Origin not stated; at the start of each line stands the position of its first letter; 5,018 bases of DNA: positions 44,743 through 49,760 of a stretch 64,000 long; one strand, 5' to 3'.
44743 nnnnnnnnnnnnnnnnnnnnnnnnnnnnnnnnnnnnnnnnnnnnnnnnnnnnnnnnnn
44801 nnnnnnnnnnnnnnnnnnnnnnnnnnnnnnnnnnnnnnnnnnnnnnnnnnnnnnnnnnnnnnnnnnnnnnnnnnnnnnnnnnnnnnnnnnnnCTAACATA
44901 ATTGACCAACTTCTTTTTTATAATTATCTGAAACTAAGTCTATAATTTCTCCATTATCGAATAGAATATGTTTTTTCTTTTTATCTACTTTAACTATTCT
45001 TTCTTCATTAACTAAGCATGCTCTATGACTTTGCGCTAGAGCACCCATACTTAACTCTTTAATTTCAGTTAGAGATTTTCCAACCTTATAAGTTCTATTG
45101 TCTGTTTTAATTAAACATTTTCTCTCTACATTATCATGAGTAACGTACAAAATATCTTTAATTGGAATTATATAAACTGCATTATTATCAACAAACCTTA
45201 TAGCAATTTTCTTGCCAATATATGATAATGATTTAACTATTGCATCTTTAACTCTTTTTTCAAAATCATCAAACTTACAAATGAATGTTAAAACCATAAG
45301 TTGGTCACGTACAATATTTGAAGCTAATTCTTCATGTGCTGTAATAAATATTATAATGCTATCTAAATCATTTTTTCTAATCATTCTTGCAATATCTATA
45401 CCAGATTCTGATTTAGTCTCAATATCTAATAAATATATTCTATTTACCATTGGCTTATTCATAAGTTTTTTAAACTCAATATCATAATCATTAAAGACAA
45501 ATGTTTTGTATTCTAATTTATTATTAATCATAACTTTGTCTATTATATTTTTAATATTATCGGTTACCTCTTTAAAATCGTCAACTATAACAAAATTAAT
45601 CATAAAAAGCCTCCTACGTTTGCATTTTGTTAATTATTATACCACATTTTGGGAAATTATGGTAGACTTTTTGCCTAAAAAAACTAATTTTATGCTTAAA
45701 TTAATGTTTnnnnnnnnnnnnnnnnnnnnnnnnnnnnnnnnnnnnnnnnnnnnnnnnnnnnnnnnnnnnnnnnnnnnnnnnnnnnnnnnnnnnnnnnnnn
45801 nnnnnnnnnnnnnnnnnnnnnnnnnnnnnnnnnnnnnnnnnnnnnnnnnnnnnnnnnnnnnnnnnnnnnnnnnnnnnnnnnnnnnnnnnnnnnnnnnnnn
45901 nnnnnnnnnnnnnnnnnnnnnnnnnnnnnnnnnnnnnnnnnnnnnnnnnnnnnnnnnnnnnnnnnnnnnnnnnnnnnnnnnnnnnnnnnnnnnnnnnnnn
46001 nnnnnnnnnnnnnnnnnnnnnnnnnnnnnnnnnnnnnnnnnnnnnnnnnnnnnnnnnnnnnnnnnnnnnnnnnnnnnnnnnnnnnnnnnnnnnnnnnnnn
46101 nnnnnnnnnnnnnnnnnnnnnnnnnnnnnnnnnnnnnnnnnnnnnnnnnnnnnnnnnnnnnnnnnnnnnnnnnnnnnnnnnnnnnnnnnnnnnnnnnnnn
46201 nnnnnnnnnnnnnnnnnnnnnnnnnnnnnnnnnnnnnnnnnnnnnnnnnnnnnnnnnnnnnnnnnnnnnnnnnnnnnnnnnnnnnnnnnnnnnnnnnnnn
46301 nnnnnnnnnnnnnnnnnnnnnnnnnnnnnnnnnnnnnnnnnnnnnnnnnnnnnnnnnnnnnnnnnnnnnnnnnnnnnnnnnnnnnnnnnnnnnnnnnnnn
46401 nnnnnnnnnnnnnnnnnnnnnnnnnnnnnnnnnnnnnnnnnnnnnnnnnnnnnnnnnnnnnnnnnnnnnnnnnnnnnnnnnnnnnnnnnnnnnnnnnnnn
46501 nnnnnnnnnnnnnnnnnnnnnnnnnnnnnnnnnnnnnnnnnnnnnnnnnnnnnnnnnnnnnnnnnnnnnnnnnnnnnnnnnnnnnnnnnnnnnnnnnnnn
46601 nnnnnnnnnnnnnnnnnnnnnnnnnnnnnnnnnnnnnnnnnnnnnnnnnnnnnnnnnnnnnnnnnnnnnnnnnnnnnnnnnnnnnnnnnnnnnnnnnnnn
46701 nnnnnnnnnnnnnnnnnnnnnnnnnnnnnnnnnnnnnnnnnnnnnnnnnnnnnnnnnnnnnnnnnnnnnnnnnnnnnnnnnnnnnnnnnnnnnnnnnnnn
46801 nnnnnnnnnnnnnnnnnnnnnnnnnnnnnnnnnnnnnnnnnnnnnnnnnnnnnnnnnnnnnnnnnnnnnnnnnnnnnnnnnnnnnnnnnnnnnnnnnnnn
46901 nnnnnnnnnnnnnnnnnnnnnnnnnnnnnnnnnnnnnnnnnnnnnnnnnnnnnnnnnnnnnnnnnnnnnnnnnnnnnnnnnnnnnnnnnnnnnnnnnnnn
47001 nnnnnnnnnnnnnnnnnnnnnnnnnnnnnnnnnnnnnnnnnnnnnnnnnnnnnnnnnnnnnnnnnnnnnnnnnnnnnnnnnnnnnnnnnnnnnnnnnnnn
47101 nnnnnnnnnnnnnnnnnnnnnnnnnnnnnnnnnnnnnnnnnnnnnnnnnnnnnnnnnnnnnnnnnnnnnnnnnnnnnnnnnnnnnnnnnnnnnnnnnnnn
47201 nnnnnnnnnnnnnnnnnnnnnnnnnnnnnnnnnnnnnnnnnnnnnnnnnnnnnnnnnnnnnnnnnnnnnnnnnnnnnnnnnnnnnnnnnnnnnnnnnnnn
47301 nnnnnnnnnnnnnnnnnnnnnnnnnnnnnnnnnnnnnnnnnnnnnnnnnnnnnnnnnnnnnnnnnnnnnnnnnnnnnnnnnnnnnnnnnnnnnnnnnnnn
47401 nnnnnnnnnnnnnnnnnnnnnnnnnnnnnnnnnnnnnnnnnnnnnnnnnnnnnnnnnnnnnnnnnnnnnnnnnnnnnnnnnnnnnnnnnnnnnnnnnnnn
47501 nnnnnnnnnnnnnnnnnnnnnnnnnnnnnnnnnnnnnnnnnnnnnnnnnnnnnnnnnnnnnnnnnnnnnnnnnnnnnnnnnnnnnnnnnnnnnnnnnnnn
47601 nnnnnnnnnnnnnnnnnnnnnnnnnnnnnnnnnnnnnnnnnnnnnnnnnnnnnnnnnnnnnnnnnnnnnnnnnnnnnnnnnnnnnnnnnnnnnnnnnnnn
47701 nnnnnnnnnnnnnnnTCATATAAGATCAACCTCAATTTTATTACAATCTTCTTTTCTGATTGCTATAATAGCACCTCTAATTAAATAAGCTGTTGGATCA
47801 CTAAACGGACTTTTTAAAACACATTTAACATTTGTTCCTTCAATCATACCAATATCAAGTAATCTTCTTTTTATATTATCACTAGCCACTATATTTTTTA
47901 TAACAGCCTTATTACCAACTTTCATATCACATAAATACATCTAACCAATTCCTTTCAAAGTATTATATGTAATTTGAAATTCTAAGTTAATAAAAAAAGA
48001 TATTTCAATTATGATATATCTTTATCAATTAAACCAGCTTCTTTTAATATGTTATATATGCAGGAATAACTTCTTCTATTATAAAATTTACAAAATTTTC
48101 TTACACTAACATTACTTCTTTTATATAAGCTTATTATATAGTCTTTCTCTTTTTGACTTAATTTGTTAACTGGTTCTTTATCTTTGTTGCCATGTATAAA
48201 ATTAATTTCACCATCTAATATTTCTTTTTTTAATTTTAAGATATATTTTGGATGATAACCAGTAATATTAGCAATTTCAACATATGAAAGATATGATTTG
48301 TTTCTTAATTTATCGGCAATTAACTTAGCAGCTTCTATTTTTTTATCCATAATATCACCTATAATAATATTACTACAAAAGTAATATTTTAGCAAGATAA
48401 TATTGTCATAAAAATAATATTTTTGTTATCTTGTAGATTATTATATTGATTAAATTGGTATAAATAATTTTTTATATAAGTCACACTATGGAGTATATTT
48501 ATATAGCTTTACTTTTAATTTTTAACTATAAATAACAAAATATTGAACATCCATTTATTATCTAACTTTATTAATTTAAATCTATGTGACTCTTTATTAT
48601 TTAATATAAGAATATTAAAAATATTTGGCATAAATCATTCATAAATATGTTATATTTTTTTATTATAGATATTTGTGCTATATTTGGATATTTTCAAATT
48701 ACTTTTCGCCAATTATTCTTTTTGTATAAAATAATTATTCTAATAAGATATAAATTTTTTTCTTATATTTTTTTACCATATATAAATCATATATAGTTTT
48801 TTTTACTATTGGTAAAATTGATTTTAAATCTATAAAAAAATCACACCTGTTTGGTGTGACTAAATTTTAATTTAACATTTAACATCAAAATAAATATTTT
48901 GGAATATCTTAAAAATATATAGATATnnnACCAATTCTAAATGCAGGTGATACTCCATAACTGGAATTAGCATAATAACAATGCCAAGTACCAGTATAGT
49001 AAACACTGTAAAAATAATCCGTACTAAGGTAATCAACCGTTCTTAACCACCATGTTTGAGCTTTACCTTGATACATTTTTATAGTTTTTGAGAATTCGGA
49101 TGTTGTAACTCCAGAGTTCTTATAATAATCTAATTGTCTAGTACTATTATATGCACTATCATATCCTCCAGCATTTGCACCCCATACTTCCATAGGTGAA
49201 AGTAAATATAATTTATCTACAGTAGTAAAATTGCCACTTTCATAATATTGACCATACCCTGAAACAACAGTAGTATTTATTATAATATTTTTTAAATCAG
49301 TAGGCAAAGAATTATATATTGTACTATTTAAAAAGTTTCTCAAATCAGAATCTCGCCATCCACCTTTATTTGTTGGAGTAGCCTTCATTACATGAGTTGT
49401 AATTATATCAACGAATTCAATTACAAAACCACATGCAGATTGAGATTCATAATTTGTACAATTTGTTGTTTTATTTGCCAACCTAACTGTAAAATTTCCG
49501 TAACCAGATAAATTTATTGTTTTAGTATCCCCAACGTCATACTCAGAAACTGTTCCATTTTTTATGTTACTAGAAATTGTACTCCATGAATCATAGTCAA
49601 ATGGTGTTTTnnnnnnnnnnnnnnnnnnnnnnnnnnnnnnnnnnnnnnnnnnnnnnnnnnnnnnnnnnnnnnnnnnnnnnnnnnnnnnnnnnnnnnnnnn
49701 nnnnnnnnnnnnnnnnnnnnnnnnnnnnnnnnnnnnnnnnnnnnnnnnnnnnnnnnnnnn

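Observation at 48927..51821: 964-aa modular protein with a canonical prepilin signal, encoded as an isolated monocistron far from any pilus machinery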

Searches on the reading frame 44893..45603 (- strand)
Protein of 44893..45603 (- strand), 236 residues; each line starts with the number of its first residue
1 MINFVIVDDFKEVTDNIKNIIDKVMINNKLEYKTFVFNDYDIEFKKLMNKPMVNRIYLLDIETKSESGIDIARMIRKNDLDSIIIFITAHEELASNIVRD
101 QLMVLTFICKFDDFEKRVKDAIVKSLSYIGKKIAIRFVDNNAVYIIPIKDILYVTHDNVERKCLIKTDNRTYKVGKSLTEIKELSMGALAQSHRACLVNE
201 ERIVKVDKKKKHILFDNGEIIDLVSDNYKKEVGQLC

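Call 7: search_protein_families(library=pfam, proteins=[window:44893-45603:-], max_evalue=0.001)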
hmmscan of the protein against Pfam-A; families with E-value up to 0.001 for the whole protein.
window:44893-45603:- (236 aa): 2 families
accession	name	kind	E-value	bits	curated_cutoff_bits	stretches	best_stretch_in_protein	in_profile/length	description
PF04397.21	LytTR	-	3.4e-12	46.9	22.6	1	143-234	3-95/98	LytTr DNA-binding domain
PF00072.30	Response_reg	-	2.5e-06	28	30.2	1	5-97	2-86/111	Response regulator receiver domain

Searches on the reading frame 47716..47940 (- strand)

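Call 7: search_protein_families(library=pfam, proteins=[window:47716-47940:-], max_evalue=0.001)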
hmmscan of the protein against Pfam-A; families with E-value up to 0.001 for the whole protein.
window:47716-47940:- (74 aa): 1 family
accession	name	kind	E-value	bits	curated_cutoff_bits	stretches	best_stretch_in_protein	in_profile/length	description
PF04023.20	FeoA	-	7.6e-18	64.8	23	1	1-72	1-73/74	FeoA domain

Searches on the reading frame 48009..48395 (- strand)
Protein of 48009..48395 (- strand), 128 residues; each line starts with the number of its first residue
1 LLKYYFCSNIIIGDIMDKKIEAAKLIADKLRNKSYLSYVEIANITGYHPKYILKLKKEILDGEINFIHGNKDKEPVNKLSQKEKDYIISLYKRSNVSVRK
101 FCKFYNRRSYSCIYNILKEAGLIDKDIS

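Call 7: search_protein_families(library=pfam, proteins=[window:48009-48395:-], max_evalue=0.001)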
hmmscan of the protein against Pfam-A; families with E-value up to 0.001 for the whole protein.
window:48009-48395:- (128 aa): 0 families

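Call 84: search_protein_families(library=pfam, proteins=[window:48009-48395:-], max_evalue=0.01)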
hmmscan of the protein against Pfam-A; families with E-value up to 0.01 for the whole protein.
window:48009-48395:- (128 aa): 1 family
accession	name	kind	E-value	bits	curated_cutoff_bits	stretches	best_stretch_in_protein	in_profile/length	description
PF13518.12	HTH_28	-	0.0072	16.8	25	0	87-119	5-35/52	Helix-turn-helix domain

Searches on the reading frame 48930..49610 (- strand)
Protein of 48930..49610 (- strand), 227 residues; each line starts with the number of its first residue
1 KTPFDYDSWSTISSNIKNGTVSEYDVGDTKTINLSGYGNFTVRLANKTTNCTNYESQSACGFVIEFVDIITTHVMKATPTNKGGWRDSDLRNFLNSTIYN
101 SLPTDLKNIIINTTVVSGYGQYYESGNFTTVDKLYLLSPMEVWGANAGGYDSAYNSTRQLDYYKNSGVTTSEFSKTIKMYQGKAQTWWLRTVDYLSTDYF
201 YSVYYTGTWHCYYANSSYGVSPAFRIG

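Call 25: find_homologous_proteins(query=window:48930-49610:-, max_evalue=0.001)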
Query seq(227 aa) (227 aa): 1377 proteins with E <= 0.001 among 1476 candidates; the best 120 are listed.
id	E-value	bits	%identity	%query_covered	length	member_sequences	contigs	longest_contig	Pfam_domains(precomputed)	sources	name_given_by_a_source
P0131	1.9e-92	327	50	99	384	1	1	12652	PF09113.16,PF19789.7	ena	-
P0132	2.3e-83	297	50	100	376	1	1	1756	PF19789.7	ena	-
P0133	3.5e-68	248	53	99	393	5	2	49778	PF19789.7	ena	-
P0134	3.7e-68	248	56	99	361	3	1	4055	PF19789.7,PF07963.18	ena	-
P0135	7.0e-68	247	56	99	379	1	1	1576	PF19789.7,PF07963.18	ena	-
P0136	1.5e-67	246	53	99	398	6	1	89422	PF19789.7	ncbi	-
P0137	2.2e-67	245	55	100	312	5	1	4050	PF19789.7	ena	-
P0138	2.6e-67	245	52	99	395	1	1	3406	PF19789.7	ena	-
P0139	6.1e-67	244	53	99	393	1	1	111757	PF19789.7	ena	-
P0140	6.6e-67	244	55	98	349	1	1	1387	PF19789.7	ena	-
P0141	1.8e-66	242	51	99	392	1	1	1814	PF19789.7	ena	-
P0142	2.3e-66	242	51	100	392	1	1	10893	PF19789.7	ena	-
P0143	2.4e-66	242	53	99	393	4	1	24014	PF19789.7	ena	-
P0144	2.5e-66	242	51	99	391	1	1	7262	PF19789.7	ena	-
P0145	2.8e-66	242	50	100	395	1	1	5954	PF19789.7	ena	-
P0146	4.8e-66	241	52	100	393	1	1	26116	PF19789.7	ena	-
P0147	4.8e-66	241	52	100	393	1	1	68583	PF19789.7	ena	-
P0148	6.5e-66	240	51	100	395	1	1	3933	PF19789.7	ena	-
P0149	6.9e-66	240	52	100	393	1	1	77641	PF19789.7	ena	-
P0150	8.9e-66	240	52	100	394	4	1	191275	PF19789.7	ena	-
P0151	9.3e-66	240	52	99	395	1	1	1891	PF19789.7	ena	-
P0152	9.3e-66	240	52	99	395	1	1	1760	PF19789.7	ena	-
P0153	1.1e-65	240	54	100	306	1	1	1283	PF19789.7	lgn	-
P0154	1.2e-65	239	50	100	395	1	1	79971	PF19789.7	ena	-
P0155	1.2e-65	239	50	100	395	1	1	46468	PF19789.7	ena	-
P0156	1.3e-65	239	52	100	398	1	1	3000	PF19789.7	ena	-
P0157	1.3e-65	239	54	100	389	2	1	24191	PF19789.7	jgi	-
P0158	1.3e-65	239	52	99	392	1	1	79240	PF19789.7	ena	-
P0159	1.4e-65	239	55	99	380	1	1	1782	PF19789.7,PF07963.18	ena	-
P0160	1.4e-65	239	50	99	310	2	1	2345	PF19789.7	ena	-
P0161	1.6e-65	239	51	99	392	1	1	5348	PF19789.7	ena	-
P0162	1.7e-65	239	53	99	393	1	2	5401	PF19789.7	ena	-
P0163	1.9e-65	239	52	100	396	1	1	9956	PF19789.7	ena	-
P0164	1.9e-65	239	52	100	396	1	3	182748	PF19789.7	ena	-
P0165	1.9e-65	239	52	100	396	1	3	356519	PF19789.7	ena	-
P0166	1.9e-65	239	52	100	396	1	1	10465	PF19789.7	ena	-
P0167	1.9e-65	239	52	100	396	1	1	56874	PF19789.7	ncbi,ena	-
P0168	1.9e-65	239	52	100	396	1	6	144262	PF19789.7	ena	-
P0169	2.4e-65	239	52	100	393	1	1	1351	PF19789.7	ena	-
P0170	4.1e-65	238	52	99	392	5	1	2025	PF19789.7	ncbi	-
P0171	4.3e-65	238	52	100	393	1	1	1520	PF19789.7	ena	-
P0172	4.6e-65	238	52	99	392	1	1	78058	PF19789.7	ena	-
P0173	4.7e-65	238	50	100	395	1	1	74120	PF19789.7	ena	-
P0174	5.2e-65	237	51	100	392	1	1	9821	PF19789.7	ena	-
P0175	5.4e-65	237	52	99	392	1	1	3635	PF19789.7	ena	-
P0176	6.0e-65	237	54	99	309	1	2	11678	PF19789.7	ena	-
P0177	6.1e-65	237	50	99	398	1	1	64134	PF19789.7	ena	-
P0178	6.6e-65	237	51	99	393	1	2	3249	PF19789.7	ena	-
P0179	7.3e-65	237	52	100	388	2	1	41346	PF19789.7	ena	-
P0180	7.5e-65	237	50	99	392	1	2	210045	PF19789.7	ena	-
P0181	7.9e-65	237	50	99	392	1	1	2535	PF19789.7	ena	-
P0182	9.0e-65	237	52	99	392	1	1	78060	PF19789.7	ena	-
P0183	9.7e-65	237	55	98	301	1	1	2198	PF19789.7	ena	-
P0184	1.2e-64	236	51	99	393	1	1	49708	PF19789.7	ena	-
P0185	1.2e-64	236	51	99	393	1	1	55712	PF19789.7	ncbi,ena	-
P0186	1.2e-64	236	52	100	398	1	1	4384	PF19789.7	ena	-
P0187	1.2e-64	236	51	99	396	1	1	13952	PF19789.7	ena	-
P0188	1.4e-64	236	50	100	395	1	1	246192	PF19789.7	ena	-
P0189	1.4e-64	236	52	99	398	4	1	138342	PF19789.7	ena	-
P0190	1.6e-64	236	54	99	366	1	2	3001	PF19789.7,PF07963.18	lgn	-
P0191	1.6e-64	236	52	99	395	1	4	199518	PF19789.7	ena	-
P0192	1.6e-64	236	52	99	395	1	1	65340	PF19789.7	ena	-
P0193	1.6e-64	236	51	99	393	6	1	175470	PF19789.7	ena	-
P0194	1.8e-64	236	50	99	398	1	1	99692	PF19789.7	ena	-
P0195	1.9e-64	236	53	100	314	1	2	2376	PF19789.7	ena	-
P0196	2.1e-64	235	52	100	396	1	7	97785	PF19789.7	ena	-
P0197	2.2e-64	235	51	99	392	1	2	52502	PF19789.7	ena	-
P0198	2.2e-64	235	50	99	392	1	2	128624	PF19789.7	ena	-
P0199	2.3e-64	235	51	99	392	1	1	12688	PF19789.7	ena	-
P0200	2.7e-64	235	52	99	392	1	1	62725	PF19789.7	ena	-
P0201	2.7e-64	235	52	99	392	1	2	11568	PF19789.7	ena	-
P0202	2.7e-64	235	52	99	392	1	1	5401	PF19789.7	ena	-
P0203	3.0e-64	235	51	100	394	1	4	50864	PF19789.7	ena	-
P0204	3.1e-64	235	50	100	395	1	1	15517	PF19789.7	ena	-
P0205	3.3e-64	235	50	100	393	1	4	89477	PF19789.7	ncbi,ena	-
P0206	3.5e-64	235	50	99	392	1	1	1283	PF19789.7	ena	-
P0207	4.3e-64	234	51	99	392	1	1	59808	PF19789.7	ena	-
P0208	4.6e-64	234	51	99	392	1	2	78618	PF19789.7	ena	-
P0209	4.7e-64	234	51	99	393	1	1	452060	PF19789.7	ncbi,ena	-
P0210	5.3e-64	234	52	99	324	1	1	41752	PF19789.7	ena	-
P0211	6.6e-64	234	52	100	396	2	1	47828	PF19789.7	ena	-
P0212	6.7e-64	234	49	99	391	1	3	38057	PF19789.7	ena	-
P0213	7.4e-64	234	54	99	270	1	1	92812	PF19789.7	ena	-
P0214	7.9e-64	234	53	99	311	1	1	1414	PF19789.7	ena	-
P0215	8.3e-64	233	50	99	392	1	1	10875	PF19789.7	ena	-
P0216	8.5e-64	233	51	99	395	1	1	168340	PF19789.7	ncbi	-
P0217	8.5e-64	233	51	100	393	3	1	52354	PF19789.7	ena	-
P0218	8.6e-64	233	51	99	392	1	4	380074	PF19789.7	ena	-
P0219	9.1e-64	233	51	100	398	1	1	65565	PF19789.7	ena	-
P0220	9.1e-64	233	51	99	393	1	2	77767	PF19789.7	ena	-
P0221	9.4e-64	233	50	99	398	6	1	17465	PF19789.7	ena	-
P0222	1.0e-63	233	50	99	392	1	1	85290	PF19789.7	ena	-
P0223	1.0e-63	233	51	99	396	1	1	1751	PF19789.7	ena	-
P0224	1.1e-63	233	51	99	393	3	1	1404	PF19789.7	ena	-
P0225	1.2e-63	233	51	99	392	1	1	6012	PF19789.7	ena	-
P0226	1.3e-63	233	50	99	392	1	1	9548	PF19789.7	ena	-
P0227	1.3e-63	233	49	99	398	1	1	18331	PF19789.7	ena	-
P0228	1.5e-63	233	52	99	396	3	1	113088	PF19789.7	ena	-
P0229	1.5e-63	233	50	100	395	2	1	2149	PF19789.7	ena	-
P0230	1.7e-63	232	54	99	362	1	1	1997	PF19789.7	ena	-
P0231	1.8e-63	232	50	99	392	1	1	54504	PF19789.7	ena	-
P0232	2.0e-63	232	51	98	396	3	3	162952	PF19789.7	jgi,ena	-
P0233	2.0e-63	232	50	100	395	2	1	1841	PF19789.7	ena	-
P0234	2.2e-63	232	52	100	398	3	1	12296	PF19789.7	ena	-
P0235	2.3e-63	232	51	100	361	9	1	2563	PF19789.7,PF07963.18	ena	-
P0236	2.3e-63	232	51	99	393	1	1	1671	PF19789.7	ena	-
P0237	2.4e-63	232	50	100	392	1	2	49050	PF19789.7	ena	-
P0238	2.4e-63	232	51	99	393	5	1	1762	PF19789.7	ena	-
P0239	2.5e-63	232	52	100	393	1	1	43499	PF19789.7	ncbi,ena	-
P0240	2.5e-63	232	51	99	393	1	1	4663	PF19789.7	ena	-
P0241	2.5e-63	232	52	100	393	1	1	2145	PF19789.7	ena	-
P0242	2.5e-63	232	52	100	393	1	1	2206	PF19789.7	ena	-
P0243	2.7e-63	232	50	99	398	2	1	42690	PF19789.7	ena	-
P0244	2.7e-63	232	51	99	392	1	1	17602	PF19789.7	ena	-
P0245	3.0e-63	232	51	100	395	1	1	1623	PF19789.7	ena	-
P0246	3.2e-63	232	52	100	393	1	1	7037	PF19789.7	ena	-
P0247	3.2e-63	232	51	99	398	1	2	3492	PF19789.7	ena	-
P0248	3.2e-63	232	52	99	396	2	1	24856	PF19789.7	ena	-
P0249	3.4e-63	231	49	100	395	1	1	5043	PF19789.7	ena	-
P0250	4.3e-63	231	53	96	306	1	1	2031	PF19789.7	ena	-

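Call 39: predict_structure(alignment_id=A2)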
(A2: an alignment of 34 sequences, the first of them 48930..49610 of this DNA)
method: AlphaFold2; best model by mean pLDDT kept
length: 227 residues; sequences in the alignment: 34
mean_pLDDT: 95.3   pTM: 0.92
mean pLDDT of the five models: 95.3, 93.6, 93.3, 93.0, 87.0
residues with pLDDT >= 90: 208; 70-90: 16; 50-70: 3; < 50: 0
segments of 3 or more residues with pLDDT < 50: none
pLDDT, mean of each block of 10 residues (from residue 1): 92 94 96 98 93 89 98 97 95 98 98 94 82 98 93 94 98 98 98 94 98 98 97
secondary structure, 60 per line:
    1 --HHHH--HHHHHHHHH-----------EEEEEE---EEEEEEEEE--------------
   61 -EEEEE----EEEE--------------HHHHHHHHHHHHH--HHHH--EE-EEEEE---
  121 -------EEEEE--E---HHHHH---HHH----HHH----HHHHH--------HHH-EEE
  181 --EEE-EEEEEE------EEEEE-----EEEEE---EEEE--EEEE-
elements in order: H3-6 H9-17 E29-34 E38-46 E62-66 E71-74 H89-101 H104-107 E113-117 E128-132 H139-143 H161-165 E178-180 E183-185 E187-192 E199-203 E209-213 E217-220 E223-226
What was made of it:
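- The tip model has pLDDT 95.3 (call 39).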

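Call 44: fold_search(model_id=the predicted structure, library=pdb)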
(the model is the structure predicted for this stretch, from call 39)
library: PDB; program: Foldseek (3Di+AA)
matches with E <= 10: 213; with E <= 0.001: 1
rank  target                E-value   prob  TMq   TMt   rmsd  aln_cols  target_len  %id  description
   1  9qa6                  2.2e-06  1.00  0.60  0.17   5.7       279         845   16  Cryo-EM structure of Thomasclavelia ramosa IgA peptidase (IgAse) active site mutant (S32-N876) (released 2025-06-25)
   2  1whg_MODEL_1_A        9.3e-01  0.09  0.15  0.26   7.5        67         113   10  Solution structure of the CAP-Gly domain in mouse tubulin specific chaperone B (released 2004-11-28)
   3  4q2h_A                9.8e-01  0.03  0.20  0.15  12.9       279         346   11  Crystal structure of probable proline racemase from agrobacterium radiobacter K84, TARGET EFI-506561, with bound carbo (released 2014-04-30)
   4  1egg_B                1.3e+00  0.18  0.15  0.24   7.2        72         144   10  STRUCTURE OF A C-TYPE CARBOHYDRATE-RECOGNITION DOMAIN (CRD-4) FROM THE MACROPHAGE MANNOSE RECEPTOR (released 2000-08-30)
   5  1v4l_A                1.4e+00  0.02  0.13  0.21  17.2       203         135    8  Crystal structure of a platelet agglutination factor isolated from the venom of Taiwan habu (Trimeresurus mucrosquamat (released 2003-12-02)
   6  1bv4_A                1.7e+00  0.08  0.11  0.20   3.3        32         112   12  APO-MANNOSE-BINDING PROTEIN-C (released 1999-01-13)
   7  6j7c                  1.7e+00  0.03  0.23  0.17  13.3       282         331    7  Crystal structure of proline racemase-like protein from Thermococcus litoralis in complex with proline (released 2019-02-27)
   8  4juu_B                1.7e+00  0.03  0.23  0.18  14.1       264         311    9  Crystal structure of a putative hydroxyproline epimerase from xanthomonas campestris (TARGET EFI-506516) with bound ph (released 2013-04-17)
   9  4j6q                  2.0e+00  0.11  0.12  0.20   2.6        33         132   12  Crystal structure of calcium2+-free wild-type CD23 lectin domain (crystal form G) (released 2013-08-28)
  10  2h2r_B                2.0e+00  0.08  0.11  0.17   2.8        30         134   13  Crystal structure of the human CD23 Lectin domain, apo form (released 2006-06-20)
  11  4ezm_L                2.0e+00  0.08  0.12  0.19   3.2        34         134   12  Crystal structure of the human IgE-Fc(epsilon)3-4 bound to its B cell receptor derCD23 (released 2012-07-18)
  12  4k7g_B                2.0e+00  0.02  0.22  0.17  14.0       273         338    9  Crystal structure of a 3-hydroxyproline dehydratse from agrobacterium vitis, target efi-506470, with bound pyrrole 2-c (released 2013-05-01)
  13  1jwi_B                2.2e+00  0.11  0.13  0.22   2.0        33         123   12  Crystal Structure of Bitiscetin, a von Willeband Factor-dependent Platelet Aggregation Inducer. (released 2001-11-28)
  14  7s78_J                2.2e+00  0.01  0.09  0.03  31.7       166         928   10  Structure of a cell-entry defective human adenovirus provides insights into precursor proteins and capsid maturation (released 2021-12-01)
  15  2h2r_A                2.3e+00  0.08  0.11  0.17   2.9        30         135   13  Crystal structure of the human CD23 Lectin domain, apo form (released 2006-06-20)
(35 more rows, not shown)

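Call 79: fold_search(model_id=the predicted structure, library=viral)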
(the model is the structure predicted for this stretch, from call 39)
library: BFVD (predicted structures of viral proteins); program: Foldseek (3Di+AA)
matches with E <= 10: 144; with E <= 0.001: 29
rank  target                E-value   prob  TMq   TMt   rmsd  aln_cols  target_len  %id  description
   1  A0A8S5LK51            1.3e-14  1.00  0.78  0.48   2.6       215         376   20  DUF6273 domain-containing protein [Siphoviridae sp. ctnhN1]
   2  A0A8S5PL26            2.7e-14  1.00  0.73  0.35   3.5       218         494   22  DUF6273 domain-containing protein [Siphoviridae sp. ctOSJ35]
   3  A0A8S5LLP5            2.8e-14  1.00  0.76  0.25   2.8       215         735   21  Interferon alpha/beta receptor 1, Interferon I interferon signaling complex [Siphoviridae sp. ctvok7]
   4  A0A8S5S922            2.6e-13  1.00  0.78  0.26   4.3       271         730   21  Tail-collar fiber protein [Caudovirales sp. ctTVN2]
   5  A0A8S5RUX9            2.3e-12  1.00  0.74  0.32   3.8       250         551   19  (no name in the UniProt tables at hand)
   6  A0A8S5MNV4            2.9e-12  1.00  0.68  0.75   3.2       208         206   22  DUF6273 domain-containing protein [Myoviridae sp. ctI7W9]
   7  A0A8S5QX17            8.1e-12  1.00  0.69  0.28   6.5       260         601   21  Concanavalin A-like lectin/glucanase superfamily protein [Siphoviridae sp. ctcuE16]
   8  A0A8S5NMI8            4.4e-11  1.00  0.67  0.59   3.5       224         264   18  Retinoblastoma-binding protein-like protein [Siphoviridae sp. ctGMq5]
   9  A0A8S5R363            7.1e-11  1.00  0.67  0.79   4.5       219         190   21  DUF6273 domain-containing protein [Siphoviridae sp. ct6d71]
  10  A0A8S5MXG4            5.8e-10  1.00  0.75  0.27   5.9       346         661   14  DUF6273 domain-containing protein [Siphoviridae sp. ct91l7]
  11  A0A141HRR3            5.8e-10  1.00  0.69  0.12   6.7       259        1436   18  (no name in the UniProt tables at hand)
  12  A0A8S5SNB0            8.3e-10  1.00  0.57  0.78   4.7       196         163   18  DUF6273 domain-containing protein [Siphoviridae sp. ctCb814]
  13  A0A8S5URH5            4.2e-09  1.00  0.65  0.47   5.3       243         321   19  Uncharacterized protein [Myoviridae sp. ctsIb3]
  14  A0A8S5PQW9            9.8e-09  1.00  0.73  0.35   5.8       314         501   15  DUF6273 domain-containing protein [Podoviridae sp. ct8dV2]
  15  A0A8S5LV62            2.3e-08  1.00  0.75  0.43   4.6       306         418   14  Uncharacterized protein [Siphoviridae sp. ctFn287]
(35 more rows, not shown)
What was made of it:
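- On DUF6273 (PF19789) C-type-lectin-like domain: The model (pLDDT 95) matches the DUF6273 N-terminal domain of 9qa6 at E 2e-6 and phage DUF6273 proteins at TM up to 0.78 (calls 44, 79).
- It matches the N-terminal domain of ThomasA (9qa6, E 2e-6; call 44) and 29 gut-phage DUF6273, tail-fibre or receptor-binding proteins at TM up to 0.78 (call 79). The cargo modules are lectin-like or Ig-like and are shared with phage receptor-binding proteins (calls 44, 79). The tip has structural matches to phage proteins (call 79).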
